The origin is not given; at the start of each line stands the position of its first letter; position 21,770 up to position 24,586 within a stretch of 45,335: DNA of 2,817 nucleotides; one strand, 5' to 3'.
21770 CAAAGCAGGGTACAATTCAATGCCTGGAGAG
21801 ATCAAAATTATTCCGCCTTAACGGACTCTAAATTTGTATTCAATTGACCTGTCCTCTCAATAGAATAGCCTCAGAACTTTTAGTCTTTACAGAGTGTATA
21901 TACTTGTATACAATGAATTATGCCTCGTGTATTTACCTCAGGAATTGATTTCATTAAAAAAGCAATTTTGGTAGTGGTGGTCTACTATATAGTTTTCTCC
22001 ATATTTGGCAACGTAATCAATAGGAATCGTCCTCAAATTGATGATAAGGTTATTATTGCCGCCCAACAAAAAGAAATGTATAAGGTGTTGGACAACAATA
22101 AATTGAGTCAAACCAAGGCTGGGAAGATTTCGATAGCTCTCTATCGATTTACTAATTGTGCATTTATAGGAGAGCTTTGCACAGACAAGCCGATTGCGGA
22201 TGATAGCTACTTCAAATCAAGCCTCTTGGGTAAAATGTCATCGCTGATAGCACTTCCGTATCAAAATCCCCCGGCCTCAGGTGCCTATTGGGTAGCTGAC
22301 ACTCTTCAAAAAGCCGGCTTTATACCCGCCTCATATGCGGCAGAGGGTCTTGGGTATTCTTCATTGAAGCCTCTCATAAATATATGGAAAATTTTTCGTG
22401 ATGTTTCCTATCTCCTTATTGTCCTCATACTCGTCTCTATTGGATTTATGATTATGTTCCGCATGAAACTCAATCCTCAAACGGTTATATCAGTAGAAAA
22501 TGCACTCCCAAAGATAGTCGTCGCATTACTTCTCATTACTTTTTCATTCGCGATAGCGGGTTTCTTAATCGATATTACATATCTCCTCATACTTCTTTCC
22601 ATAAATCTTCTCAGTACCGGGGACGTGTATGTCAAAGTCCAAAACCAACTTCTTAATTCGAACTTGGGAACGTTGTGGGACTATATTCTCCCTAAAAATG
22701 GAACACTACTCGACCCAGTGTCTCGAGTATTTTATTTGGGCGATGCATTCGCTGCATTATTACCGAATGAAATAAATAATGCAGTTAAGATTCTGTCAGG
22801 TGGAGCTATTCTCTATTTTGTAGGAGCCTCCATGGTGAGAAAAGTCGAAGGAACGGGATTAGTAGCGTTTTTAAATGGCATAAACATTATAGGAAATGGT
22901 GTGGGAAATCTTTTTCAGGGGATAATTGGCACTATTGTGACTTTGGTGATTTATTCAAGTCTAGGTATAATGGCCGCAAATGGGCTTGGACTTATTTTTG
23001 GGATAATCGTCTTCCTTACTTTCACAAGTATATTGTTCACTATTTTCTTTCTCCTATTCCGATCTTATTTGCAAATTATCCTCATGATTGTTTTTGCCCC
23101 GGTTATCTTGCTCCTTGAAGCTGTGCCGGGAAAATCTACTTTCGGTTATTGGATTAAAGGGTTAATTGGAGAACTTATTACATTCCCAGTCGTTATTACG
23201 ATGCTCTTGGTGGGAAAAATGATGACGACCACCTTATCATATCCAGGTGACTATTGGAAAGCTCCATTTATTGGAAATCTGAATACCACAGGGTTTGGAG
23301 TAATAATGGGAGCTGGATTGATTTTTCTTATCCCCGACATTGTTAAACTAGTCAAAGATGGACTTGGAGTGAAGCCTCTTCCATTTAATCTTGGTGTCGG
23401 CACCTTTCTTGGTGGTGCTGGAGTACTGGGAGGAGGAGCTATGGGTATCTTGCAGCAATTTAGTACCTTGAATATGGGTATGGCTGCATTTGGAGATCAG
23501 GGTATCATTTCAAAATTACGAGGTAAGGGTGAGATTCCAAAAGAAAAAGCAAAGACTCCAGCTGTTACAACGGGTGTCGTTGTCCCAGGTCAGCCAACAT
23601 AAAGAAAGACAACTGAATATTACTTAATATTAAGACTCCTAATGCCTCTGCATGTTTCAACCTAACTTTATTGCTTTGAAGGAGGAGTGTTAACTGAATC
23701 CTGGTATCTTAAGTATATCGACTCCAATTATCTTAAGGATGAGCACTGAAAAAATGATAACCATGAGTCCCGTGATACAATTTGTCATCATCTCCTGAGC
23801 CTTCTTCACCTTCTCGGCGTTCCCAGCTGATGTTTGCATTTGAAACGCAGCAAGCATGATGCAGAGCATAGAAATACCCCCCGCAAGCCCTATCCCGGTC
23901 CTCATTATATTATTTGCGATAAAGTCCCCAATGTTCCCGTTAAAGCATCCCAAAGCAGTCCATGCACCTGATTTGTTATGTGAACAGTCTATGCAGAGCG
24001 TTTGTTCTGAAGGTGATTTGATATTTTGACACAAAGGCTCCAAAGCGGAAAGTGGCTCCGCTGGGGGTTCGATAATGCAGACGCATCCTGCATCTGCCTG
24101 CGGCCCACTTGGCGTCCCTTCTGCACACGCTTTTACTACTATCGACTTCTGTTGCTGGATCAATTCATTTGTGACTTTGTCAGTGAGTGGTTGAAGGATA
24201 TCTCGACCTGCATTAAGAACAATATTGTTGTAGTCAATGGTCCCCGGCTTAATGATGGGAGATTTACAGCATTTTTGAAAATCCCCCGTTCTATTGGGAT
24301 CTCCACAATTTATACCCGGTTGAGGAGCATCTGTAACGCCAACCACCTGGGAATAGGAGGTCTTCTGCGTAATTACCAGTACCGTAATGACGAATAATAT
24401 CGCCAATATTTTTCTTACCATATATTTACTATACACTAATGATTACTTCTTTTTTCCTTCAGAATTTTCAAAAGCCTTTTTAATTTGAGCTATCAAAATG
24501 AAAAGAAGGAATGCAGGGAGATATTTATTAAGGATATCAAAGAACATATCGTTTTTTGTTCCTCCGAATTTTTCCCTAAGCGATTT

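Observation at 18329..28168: Convergent 10-kb envelope locus with a T4SS-like parts list but no ATPase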

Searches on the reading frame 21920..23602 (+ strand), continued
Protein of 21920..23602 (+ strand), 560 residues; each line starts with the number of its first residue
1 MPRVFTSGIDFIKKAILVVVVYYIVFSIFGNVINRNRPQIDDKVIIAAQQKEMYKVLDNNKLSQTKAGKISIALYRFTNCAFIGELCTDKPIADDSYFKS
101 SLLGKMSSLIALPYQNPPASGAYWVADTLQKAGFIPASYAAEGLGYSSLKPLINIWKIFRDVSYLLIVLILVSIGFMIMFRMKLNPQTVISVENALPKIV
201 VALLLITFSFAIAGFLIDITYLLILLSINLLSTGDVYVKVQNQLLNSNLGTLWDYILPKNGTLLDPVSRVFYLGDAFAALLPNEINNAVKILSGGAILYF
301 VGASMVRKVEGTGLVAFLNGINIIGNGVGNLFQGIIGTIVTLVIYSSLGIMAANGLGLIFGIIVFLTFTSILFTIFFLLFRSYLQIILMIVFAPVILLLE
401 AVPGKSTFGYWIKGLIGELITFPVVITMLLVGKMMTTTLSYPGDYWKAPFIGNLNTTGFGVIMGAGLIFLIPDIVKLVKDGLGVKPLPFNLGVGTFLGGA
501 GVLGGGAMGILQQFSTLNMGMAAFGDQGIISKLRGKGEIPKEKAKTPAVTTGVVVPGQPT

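Call 48: search_protein_families(library=phrogs, proteins=[window:21920-23602:+], max_evalue=0.1)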
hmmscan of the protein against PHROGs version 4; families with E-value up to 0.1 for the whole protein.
window:21920-23602:+ (560 aa): 0 families

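Call 58: find_related_loci(query=A1, collection=genome_contigs, flank=10000)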
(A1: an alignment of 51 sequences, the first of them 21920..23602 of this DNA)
Query A1 (560 aa) in genome_contigs; peptide patterns used: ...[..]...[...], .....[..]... (x = any residue, [..] = any of these).
254 stretches matched a pattern; 230 encode a relative of the query (tblastn E <= 1e-3); the best 80 are kept; 80 distinct loci.
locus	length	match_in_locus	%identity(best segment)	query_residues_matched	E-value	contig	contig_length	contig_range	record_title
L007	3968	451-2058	65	1-536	0e+0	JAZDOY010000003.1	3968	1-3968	MAG: bacterium isolate MEGAHIT-group-0.802 k141_12803378, whole genome shotgun sequence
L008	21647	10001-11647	58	13-548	0e+0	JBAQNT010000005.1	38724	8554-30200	MAG: Microgenomates group bacterium isolate MFD12002_ilm_asm_bin4 k127_73684, whole genome shotgun sequence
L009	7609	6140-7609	60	9-475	6e-176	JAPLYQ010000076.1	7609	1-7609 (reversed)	MAG: Candidatus Roizmanbacteria bacterium isolate LacPavin_0920_WC57_MAG_37_8 LacPavin_0920_WC57_scaffold_1035864, whole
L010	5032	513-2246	47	1-558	8e-175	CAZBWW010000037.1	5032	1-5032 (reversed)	MAG TPA_asm: uncultured Candidatus Saccharibacteria bacterium isolate SRP329715_co1_384 genome assembly, contig: NODE_26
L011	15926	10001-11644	49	7-534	9e-160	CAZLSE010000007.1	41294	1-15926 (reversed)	MAG TPA_asm: uncultured Gammaproteobacteria bacterium isolate binchicken_co37_70 genome assembly, contig: NODE_410_lengt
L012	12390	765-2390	44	12-546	3e-142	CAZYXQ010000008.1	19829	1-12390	MAG TPA_asm: uncultured Gammaproteobacteria bacterium isolate binchicken_co22_138 genome assembly, contig: NODE_2937_len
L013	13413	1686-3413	43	3-551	3e-138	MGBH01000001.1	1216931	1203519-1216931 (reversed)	MAG: Candidatus Roizmanbacteria bacterium RIFOXYA2_FULL_38_14 RIFOXYA2_FULL_OP11_Roizmanbacteria_38_14, whole genome sho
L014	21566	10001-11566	44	33-545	7e-132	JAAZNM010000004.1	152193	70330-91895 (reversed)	MAG: Candidatus Roizmanbacteria bacterium isolate AS27yjCOA_175 24167_AS27, whole genome shotgun sequence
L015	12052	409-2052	46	13-548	1e-130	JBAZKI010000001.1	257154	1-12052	MAG: Patescibacteria group bacterium isolate SO_2017_LW4_14 scaffold_128_c1_LW137-91_2017, whole genome shotgun sequence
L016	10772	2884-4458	44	11-523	5e-127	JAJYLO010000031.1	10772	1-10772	MAG: bacterium isolate DBS2-1.bin80 NODE_11753_length_10772_cov_2.997088, whole genome shotgun sequence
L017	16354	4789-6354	42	11-551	5e-127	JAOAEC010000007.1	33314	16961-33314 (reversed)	MAG: Patescibacteria group bacterium isolate SKW25 NODE_7_length_33314_cov_5.803171, whole genome shotgun sequence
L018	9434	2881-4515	41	1-542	2e-125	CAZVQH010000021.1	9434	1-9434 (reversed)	MAG TPA_asm: uncultured Gammaproteobacteria bacterium isolate binchicken_co269_157 genome assembly, contig: NODE_7474_le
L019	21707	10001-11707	40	1-552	1e-125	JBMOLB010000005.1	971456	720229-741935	MAG: Patescibacteria group bacterium isolate Betzabe_MAG013 MAG013_5, whole genome shotgun sequence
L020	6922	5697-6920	53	1-403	8e-124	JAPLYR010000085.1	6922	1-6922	MAG: Candidatus Roizmanbacteria bacterium isolate LacPavin_0818_WC45_MAG_36_7 LacPavin_0818_WC45_scaffold_196795, whole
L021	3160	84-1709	42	9-547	3e-123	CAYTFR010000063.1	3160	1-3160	MAG TPA_asm: uncultured Gammaproteobacteria bacterium isolate binchicken_co275_500 genome assembly, contig: NODE_68486_l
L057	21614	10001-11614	41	1-536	1e-106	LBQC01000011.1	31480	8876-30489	MAG: Candidatus Roizmanbacteria bacterium GW2011_GWA2_35_19 UR68_C0011, whole genome shotgun sequence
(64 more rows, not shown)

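Call 73: find_related_loci(query=A4, collection=metagenome_contigs, flank=10000)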
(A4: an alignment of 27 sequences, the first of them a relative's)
Query A4 (347 aa) in metagenome_contigs; peptide patterns used: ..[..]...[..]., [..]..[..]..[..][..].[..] (x = any residue, [..] = any of these).
600 stretches matched a pattern (row limit reached: there are more); 564 encode a relative of the query (tblastn E <= 1e-3); the best 80 are kept; 80 distinct loci.
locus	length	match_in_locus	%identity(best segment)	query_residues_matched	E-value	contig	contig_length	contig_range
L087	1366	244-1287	50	1-347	7e-114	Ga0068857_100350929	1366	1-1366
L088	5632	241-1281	52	1-347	3e-105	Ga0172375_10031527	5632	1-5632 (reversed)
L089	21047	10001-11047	50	1-347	7e-103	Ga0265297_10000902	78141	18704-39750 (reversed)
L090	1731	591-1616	50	1-339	1e-105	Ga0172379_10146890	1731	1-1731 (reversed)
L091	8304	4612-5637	50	1-338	1e-97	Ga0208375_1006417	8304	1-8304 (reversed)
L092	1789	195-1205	49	12-347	2e-103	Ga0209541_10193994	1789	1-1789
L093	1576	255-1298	47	1-347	3e-103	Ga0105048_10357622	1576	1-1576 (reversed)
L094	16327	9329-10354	50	1-338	8e-95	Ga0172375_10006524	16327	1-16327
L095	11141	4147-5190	46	1-344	4e-94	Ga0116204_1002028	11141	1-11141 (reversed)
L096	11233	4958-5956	49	1-335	2e-92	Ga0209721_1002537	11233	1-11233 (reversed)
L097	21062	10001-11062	37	1-347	2e-70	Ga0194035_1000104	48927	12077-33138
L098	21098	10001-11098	36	1-335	3e-63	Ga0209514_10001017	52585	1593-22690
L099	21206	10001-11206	35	1-347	1e-62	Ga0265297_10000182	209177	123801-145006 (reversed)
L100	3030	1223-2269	35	1-347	1e-62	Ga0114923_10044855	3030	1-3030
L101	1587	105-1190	34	1-342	1e-64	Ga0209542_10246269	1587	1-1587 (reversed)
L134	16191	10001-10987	35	6-331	1e-53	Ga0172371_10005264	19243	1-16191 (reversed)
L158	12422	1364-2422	33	1-344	2e-48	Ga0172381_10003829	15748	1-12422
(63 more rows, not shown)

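Call 76: search_protein_families(library=pfam, proteins=[L057:4867-5184:-, L094:14034-16325:-, L096:9654-11231:-, L095:7108-8496:+, L089:16164-17510:+, L089:13858-15072:-, L091:6930-8303:-, L134:406-2724:+, L158:7504-9339:-, L097:1-1806:+], max_evalue=0.001)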
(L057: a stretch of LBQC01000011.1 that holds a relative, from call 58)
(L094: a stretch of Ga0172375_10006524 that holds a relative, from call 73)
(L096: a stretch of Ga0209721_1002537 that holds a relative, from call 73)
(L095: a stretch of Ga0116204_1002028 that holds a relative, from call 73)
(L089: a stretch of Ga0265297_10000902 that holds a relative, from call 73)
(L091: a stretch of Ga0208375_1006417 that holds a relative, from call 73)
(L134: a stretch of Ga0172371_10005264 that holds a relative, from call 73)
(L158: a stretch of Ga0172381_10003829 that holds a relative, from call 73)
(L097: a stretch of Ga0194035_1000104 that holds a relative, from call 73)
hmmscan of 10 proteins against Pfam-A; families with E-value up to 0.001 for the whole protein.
L057:4867-5184:- (105 aa): 1 family
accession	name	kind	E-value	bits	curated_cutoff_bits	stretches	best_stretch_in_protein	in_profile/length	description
PF18895.5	T4SS_pilin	-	3.2e-07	30.8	26.6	1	25-94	3-71/71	Type IV secretion system pilin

L094:14034-16325:- (763 aa): 4 families
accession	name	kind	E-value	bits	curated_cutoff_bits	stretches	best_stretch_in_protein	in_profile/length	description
PF04998.22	RNA_pol_Rpb1_5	-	2.5e-53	181.7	28.5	1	330-650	1-260/267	RNA polymerase Rpb1, domain 5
PF00623.25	RNA_pol_Rpb1_2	-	2.1e-22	80.6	25.3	1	2-70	94-162/166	RNA polymerase Rpb1, domain 2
PF04983.23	RNA_pol_Rpb1_3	-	1.1e-18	68.1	28.9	1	77-222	1-162/162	RNA polymerase Rpb1, domain 3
PF05000.22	RNA_pol_Rpb1_4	-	0.00017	21.9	24.8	1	271-314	37-78/107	RNA polymerase Rpb1, domain 4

L096:9654-11231:- (525 aa): 2 families
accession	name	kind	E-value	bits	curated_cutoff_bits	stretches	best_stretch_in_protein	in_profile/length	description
PF04998.22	RNA_pol_Rpb1_5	-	1.4e-59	202.1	28.5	1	105-411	1-258/267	RNA polymerase Rpb1, domain 5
PF05000.22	RNA_pol_Rpb1_4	-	3.7e-05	24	24.8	1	31-100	22-104/107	RNA polymerase Rpb1, domain 4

L095:7108-8496:+ (462 aa): 4 families
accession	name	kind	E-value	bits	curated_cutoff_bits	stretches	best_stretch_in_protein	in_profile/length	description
PF00270.35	DEAD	-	6e-50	169.7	26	1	85-245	1-162/167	DEAD/DEAH box helicase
PF00271.37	Helicase_C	-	1.3e-30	106.3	23.5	1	284-391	2-109/110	Helicase conserved C-terminal domain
PF04851.21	ResIII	-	2.9e-09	37.5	22.5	1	85-243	5-162/164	Type III restriction enzyme, res subunit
PF14617.12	CMS1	-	0.00042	20.2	35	0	181-210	178-207/250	U3-containing 90S pre-ribosomal complex subunit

L089:16164-17510:+ (448 aa): 2 families
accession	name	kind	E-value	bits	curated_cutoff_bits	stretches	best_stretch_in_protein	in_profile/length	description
PF13194.11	DUF4010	-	1.2e-36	126.9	30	1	210-420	2-209/210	Domain of unknown function (DUF4010)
PF02308.21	MgtC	-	6.4e-12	46.3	31.4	1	9-136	1-117/121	MgtC family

L089:13858-15072:- (404 aa): 2 families
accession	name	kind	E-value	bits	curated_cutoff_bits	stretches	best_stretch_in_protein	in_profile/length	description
PF14572.12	Pribosyl_synth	-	2.6e-07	31.2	27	1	253-354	77-172/184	Phosphoribosyl synthetase-associated domain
PF00156.33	Pribosyltran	-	0.00016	21.5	26.3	1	206-312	29-141/158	Phosphoribosyl transferase domain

L091:6930-8303:- (457 aa): 6 families
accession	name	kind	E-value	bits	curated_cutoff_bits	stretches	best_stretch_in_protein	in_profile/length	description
PF03764.24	EFG_IV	-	4e-47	159.4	24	1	245-364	1-120/121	Elongation factor G, domain IV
PF14492.12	EFG_III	-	2.7e-34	117.5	27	1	170-244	1-75/75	Elongation Factor G, domain III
PF00679.30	EFG_C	-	5.4e-26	90.9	27.9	1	368-451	2-86/89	Elongation factor G C-terminus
PF22042.2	EF-G_D2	-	6.8e-21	74.6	27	1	75-157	1-82/84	Elongation factor G domain 2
PF03144.31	GTP_EFTU_D2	-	2.3e-18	66.8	30.3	1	90-157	1-73/73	Elongation factor Tu domain 2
PF16658.11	RF3_C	-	6.8e-07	29.6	40.1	1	179-261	15-97/132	Class II release factor RF3, C-terminal domain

L134:406-2724:+ (772 aa): 4 families
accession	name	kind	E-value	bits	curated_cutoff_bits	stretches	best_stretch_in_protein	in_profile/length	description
PF10412.15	TrwB_AAD_bind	-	2.4e-09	37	20.5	0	366-458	13-99/387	Type IV secretion-system coupling protein DNA-binding domain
PF12696.13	TraG-D_C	-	3.8e-07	30.5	22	1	621-681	1-66/126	TraM recognition site of TraD and TraG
PF25199.1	nSTAND_NTPase5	-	0.00036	20.8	34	0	346-445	18-120/145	Novel STAND NTPase 5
PF01580.24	FtsK_SpoIIIE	-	0.00055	19.9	24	0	355-390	25-61/221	FtsK/SpoIIIE family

L158:7504-9339:- (611 aa): 4 families
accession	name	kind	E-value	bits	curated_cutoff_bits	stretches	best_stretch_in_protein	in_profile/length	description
PF19044.6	P-loop_TraG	-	2e-30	106.2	25.8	2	414-559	192-344/413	TraG P-loop domain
PF01935.23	DUF87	-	3.2e-08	34.4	23.2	1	259-325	27-95/220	Helicase HerA, central domain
PF12846.13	AAA_10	-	7e-08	32.3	27.5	1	255-516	21-288/362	AAA-like domain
PF11130.14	TraC_F_IV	-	0.00031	20.3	28.1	1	101-201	273-373/375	TraC protein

L097:1-1806:+ (601 aa): 1 family
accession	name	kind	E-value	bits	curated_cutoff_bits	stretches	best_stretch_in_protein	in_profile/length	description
PF10060.15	DUF2298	-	3.8e-40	138.7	27.8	1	1-401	135-487/488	Uncharacterized membrane protein (DUF2298)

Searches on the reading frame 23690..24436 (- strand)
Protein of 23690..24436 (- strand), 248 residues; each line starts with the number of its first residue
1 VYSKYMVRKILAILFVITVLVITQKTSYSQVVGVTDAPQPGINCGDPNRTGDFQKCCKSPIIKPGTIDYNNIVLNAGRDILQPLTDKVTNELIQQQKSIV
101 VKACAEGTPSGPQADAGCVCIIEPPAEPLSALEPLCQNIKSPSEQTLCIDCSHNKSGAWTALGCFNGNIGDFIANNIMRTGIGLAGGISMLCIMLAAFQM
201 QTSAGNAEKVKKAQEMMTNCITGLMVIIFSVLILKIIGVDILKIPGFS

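Call 4: search_protein_families(library=pfam, proteins=[window:23690-24436:-], max_evalue=0.1)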
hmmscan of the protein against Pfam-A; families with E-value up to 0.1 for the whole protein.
window:23690-24436:- (248 aa): 2 families
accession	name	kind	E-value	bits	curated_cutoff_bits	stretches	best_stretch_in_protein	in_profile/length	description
PF18895.5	T4SS_pilin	-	9.2e-05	22.9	26.6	1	176-236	11-70/71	Type IV secretion system pilin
PF13273.12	DUF4064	-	0.01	16.5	32.1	0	184-242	13-81/102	Protein of unknown function (DUF4064)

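Call 9: search_protein_families(library=ncbifam, proteins=[window:23690-24436:-], max_evalue=0.1)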
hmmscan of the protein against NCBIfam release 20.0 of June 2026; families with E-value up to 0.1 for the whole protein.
window:23690-24436:- (248 aa): 1 family
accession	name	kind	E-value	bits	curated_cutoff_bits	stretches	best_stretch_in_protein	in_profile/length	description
NF045849.1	ICE_MMCAP2_0565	equivalog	0.0024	17.5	40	1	175-237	14-76/80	Mbov_0395 family pilin-like conjugal transfer protein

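Call 48: search_protein_families(library=phrogs, proteins=[window:23690-24436:-], max_evalue=0.1)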
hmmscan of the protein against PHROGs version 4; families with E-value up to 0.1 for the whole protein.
window:23690-24436:- (248 aa): 0 families

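Call 92: list_cluster_members(proteins=[P0001, P0121, window:23690-24436:-, window:13287-13598:-])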
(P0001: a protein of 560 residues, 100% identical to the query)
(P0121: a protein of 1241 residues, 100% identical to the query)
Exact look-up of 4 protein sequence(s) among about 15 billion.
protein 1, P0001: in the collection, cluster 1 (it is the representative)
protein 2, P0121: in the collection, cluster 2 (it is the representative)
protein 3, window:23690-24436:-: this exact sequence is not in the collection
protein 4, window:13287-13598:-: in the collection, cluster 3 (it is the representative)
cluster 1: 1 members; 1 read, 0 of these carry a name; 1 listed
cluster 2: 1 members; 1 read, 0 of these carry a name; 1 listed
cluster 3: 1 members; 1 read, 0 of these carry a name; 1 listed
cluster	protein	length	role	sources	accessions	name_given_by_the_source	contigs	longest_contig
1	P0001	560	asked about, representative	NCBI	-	-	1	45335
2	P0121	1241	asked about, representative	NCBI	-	-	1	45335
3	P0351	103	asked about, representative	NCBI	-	-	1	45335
